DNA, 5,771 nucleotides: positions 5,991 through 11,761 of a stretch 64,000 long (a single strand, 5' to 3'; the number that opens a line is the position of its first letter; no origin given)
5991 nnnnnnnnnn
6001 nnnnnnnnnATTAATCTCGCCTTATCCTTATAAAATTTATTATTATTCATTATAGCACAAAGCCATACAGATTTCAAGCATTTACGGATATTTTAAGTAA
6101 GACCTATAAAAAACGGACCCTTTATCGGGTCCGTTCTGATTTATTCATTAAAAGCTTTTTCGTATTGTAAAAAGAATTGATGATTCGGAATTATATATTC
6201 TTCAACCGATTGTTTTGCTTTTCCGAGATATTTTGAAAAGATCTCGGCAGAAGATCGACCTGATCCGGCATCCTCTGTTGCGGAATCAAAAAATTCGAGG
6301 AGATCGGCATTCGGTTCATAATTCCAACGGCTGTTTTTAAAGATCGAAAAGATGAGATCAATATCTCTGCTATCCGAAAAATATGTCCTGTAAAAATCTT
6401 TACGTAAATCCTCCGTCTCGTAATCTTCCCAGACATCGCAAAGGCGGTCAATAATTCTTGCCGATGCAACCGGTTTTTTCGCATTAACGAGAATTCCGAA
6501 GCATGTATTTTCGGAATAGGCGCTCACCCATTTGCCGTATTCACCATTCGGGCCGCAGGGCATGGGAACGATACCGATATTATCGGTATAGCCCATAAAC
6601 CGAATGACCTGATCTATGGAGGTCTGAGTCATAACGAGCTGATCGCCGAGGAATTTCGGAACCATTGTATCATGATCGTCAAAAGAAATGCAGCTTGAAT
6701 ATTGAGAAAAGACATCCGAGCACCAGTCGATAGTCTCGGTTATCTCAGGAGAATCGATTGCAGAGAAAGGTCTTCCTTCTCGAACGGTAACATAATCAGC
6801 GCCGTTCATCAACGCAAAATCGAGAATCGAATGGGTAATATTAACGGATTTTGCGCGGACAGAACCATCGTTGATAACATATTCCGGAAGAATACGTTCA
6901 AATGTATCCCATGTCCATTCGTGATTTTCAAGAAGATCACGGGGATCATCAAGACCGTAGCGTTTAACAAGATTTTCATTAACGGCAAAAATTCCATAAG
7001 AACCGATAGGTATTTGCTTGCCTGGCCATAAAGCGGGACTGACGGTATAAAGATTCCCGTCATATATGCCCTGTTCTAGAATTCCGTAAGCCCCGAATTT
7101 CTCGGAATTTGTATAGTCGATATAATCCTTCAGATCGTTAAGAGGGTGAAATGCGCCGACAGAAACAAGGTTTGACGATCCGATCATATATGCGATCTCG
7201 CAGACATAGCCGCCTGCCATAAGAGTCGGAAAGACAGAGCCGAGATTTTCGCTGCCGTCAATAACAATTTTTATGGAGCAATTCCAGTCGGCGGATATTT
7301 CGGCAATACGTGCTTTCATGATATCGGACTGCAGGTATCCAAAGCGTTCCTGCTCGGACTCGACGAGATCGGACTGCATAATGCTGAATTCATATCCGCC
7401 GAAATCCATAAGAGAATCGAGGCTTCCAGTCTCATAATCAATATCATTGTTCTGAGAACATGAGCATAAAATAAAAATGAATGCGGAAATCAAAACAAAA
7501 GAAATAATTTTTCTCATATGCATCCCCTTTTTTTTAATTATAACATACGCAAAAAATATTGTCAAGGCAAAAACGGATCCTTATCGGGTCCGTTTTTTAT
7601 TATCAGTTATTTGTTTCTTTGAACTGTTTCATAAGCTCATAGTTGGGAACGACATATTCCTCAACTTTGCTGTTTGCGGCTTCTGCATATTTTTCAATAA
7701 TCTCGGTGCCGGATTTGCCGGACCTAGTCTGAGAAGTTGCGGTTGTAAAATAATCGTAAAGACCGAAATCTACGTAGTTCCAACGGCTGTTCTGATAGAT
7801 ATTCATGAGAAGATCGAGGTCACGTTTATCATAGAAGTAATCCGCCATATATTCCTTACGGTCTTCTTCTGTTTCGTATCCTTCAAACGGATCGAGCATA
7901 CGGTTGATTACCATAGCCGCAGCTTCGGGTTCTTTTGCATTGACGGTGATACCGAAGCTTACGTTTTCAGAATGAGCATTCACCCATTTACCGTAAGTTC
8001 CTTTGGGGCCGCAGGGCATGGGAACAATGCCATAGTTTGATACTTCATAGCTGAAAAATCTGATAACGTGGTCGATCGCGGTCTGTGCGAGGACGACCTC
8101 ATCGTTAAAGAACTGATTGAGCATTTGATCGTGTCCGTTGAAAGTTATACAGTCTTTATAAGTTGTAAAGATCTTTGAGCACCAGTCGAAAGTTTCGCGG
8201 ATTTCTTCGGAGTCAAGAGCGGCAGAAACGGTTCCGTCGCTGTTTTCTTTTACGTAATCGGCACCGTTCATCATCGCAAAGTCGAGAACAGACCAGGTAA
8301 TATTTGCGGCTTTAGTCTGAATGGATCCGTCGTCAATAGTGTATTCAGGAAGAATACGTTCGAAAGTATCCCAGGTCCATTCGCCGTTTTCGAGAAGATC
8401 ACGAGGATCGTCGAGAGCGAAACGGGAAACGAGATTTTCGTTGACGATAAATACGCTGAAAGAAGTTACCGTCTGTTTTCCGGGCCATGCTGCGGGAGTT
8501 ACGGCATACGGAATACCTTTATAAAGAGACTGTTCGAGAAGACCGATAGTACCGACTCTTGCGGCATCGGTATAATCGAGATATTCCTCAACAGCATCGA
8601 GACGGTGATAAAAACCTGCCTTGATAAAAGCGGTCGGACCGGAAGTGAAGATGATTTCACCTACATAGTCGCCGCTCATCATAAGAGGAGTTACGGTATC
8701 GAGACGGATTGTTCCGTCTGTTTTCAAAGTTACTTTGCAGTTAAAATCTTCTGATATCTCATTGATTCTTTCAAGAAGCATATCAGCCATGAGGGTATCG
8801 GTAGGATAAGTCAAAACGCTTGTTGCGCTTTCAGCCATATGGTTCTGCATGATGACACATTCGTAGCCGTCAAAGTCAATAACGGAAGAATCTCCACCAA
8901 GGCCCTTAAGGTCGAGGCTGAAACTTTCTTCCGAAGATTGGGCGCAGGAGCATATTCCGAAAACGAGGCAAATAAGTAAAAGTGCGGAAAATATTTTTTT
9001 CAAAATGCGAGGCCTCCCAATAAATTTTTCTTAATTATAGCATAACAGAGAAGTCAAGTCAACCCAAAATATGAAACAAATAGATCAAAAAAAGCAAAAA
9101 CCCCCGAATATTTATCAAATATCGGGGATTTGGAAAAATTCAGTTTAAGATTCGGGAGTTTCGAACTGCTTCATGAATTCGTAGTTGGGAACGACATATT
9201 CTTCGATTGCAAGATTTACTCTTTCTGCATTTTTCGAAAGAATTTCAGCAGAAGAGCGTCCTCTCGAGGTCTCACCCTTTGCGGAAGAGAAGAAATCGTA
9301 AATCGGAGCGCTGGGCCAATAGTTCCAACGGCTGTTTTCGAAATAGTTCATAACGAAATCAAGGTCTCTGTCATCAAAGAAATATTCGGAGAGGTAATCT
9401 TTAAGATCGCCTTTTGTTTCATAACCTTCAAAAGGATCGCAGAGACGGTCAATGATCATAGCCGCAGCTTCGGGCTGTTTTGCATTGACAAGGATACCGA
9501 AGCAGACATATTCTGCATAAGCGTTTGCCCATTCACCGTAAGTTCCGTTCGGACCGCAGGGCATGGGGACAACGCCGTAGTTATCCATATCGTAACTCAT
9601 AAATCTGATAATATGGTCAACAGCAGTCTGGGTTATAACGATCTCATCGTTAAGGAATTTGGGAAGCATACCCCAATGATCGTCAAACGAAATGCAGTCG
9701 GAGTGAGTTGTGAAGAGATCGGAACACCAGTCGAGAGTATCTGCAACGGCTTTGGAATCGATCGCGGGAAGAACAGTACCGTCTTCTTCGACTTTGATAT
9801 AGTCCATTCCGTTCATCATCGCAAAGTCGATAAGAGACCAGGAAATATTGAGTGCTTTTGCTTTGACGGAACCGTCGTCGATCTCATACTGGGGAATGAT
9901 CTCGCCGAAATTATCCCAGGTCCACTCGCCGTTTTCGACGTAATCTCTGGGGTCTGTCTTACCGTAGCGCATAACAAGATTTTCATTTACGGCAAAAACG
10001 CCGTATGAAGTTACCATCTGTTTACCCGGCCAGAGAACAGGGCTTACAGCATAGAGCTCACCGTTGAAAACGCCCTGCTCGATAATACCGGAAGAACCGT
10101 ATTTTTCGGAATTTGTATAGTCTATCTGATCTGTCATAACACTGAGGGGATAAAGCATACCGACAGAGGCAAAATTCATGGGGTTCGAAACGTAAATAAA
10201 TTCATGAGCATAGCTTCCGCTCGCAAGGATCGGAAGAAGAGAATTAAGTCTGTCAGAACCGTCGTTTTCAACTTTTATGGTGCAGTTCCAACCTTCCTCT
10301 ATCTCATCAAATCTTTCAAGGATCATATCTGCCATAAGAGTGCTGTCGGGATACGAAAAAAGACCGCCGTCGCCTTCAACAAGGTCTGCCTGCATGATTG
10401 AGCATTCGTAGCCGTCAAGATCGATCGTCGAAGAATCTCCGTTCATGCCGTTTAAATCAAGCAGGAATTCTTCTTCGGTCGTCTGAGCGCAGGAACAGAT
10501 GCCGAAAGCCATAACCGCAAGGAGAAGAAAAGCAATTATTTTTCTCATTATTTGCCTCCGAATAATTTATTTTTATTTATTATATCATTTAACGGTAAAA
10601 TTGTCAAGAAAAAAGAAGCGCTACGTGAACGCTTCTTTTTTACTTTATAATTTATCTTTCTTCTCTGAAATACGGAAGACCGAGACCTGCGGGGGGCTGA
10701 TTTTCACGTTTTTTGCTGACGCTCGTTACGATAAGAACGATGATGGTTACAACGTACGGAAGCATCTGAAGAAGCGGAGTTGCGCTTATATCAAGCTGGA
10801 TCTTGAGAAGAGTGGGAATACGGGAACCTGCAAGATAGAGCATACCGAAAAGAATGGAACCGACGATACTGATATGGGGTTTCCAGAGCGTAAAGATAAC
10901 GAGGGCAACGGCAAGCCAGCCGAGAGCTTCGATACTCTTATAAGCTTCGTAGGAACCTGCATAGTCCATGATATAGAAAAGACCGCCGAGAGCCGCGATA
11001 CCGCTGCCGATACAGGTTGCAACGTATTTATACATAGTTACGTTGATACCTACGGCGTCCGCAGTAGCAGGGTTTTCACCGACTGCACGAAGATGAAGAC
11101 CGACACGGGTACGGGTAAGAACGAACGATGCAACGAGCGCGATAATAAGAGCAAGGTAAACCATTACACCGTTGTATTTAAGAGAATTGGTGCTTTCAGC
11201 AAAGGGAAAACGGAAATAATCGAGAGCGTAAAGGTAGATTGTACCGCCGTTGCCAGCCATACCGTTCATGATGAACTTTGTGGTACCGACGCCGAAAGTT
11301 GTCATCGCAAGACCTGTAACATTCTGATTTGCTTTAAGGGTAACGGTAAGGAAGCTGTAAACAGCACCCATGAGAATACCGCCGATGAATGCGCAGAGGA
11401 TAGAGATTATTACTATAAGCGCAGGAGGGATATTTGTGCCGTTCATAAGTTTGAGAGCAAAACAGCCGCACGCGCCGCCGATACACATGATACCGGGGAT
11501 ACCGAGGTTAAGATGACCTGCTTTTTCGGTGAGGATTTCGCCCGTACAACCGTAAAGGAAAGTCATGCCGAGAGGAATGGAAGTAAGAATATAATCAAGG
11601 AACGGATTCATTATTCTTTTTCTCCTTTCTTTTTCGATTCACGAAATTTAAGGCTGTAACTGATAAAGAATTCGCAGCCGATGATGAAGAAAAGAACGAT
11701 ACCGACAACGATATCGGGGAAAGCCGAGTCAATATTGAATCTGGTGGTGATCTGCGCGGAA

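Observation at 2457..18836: Array of seven paralogous ~460-aa lipoproteins (SBP-like) with no cognate permeases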

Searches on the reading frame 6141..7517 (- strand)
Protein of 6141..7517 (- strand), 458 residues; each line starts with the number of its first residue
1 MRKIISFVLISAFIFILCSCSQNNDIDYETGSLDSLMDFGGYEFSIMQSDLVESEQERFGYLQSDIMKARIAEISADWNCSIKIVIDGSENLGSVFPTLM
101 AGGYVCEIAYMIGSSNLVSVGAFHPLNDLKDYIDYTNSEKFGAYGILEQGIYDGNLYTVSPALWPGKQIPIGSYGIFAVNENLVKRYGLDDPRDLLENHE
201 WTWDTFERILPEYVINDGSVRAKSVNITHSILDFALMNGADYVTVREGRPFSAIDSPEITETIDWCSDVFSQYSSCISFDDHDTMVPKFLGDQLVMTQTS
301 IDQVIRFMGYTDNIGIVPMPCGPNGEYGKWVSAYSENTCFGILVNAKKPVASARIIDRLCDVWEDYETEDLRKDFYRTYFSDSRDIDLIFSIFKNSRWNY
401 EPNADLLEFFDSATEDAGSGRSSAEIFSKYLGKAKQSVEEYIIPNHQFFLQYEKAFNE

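Call 3: search_protein_families(library=pfam, proteins=[window:6141-7517:-], max_evalue=1)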
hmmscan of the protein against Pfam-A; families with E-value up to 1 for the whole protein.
window:6141-7517:- (458 aa): 2 families
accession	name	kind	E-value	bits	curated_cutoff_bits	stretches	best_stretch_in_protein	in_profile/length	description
PF01547.30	SBP_bac_1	-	2.1e-06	28.4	26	1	81-351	25-292/307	Bacterial extracellular solute-binding protein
PF13416.11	SBP_bac_8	-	6.8e-05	23.2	27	1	116-354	52-238/279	Bacterial extracellular solute-binding protein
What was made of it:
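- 6141..7517 (-): Copy 3, 458 aa, the most divergent copy. SBP_bac_1 at 28.4 bits, just above the cut-off (call 3).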

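Call 4: search_protein_families(library=ncbifam, proteins=[window:6141-7517:-], max_evalue=1)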
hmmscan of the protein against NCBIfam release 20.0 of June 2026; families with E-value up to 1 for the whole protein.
window:6141-7517:- (458 aa): 0 families

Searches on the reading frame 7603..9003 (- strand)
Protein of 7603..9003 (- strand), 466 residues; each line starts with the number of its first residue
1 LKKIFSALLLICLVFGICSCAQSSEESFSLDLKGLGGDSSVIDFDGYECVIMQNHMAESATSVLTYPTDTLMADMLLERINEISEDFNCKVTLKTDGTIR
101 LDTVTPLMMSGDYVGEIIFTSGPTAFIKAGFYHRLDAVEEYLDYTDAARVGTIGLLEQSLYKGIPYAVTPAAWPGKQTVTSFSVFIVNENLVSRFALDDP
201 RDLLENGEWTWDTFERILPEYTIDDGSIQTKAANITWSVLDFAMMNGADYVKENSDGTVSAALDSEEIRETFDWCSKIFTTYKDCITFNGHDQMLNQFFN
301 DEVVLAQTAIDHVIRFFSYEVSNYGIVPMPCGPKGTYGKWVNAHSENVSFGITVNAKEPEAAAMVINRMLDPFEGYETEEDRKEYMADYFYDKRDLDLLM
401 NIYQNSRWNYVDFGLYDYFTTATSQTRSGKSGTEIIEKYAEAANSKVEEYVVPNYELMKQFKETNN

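Call 3: search_protein_families(library=pfam, proteins=[window:7603-9003:-], max_evalue=1)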
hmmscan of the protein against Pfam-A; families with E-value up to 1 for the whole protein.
window:7603-9003:- (466 aa): 2 families
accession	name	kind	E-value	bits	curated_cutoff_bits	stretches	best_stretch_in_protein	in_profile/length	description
PF18236.6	AGO_N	-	0.13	12.9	25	1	239-304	11-75/122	Argonaute N domain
PF01580.24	FtsK_SpoIIIE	-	0.25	11.2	24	1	235-324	72-154/221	FtsK/SpoIIIE family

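Call 4: search_protein_families(library=ncbifam, proteins=[window:7603-9003:-], max_evalue=1)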
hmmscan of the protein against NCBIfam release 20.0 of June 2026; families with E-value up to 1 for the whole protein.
window:7603-9003:- (466 aa): 0 families

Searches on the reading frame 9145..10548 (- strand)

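Call 3: search_protein_families(library=pfam, proteins=[window:9145-10548:-], max_evalue=1)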
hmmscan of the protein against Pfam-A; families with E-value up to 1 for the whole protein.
window:9145-10548:- (467 aa): 1 family
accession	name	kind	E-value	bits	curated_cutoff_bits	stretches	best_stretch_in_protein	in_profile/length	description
PF01547.30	SBP_bac_1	-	0.013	15.9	26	1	88-362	23-293/307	Bacterial extracellular solute-binding protein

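Call 4: search_protein_families(library=ncbifam, proteins=[window:9145-10548:-], max_evalue=1)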
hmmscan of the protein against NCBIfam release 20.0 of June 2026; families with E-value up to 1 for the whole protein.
window:9145-10548:- (467 aa): 0 families

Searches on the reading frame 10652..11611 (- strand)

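Call 8: search_protein_families(library=pfam, proteins=[window:10652-11611:-], max_evalue=0.001)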
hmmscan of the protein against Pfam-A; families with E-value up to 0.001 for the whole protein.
window:10652-11611:- (319 aa): 1 family
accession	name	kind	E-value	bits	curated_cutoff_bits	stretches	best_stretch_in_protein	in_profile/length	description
PF02653.21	BPD_transp_2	-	4.3e-30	105.2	26.8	1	14-293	8-269/269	Branched-chain amino acid transport system / permease component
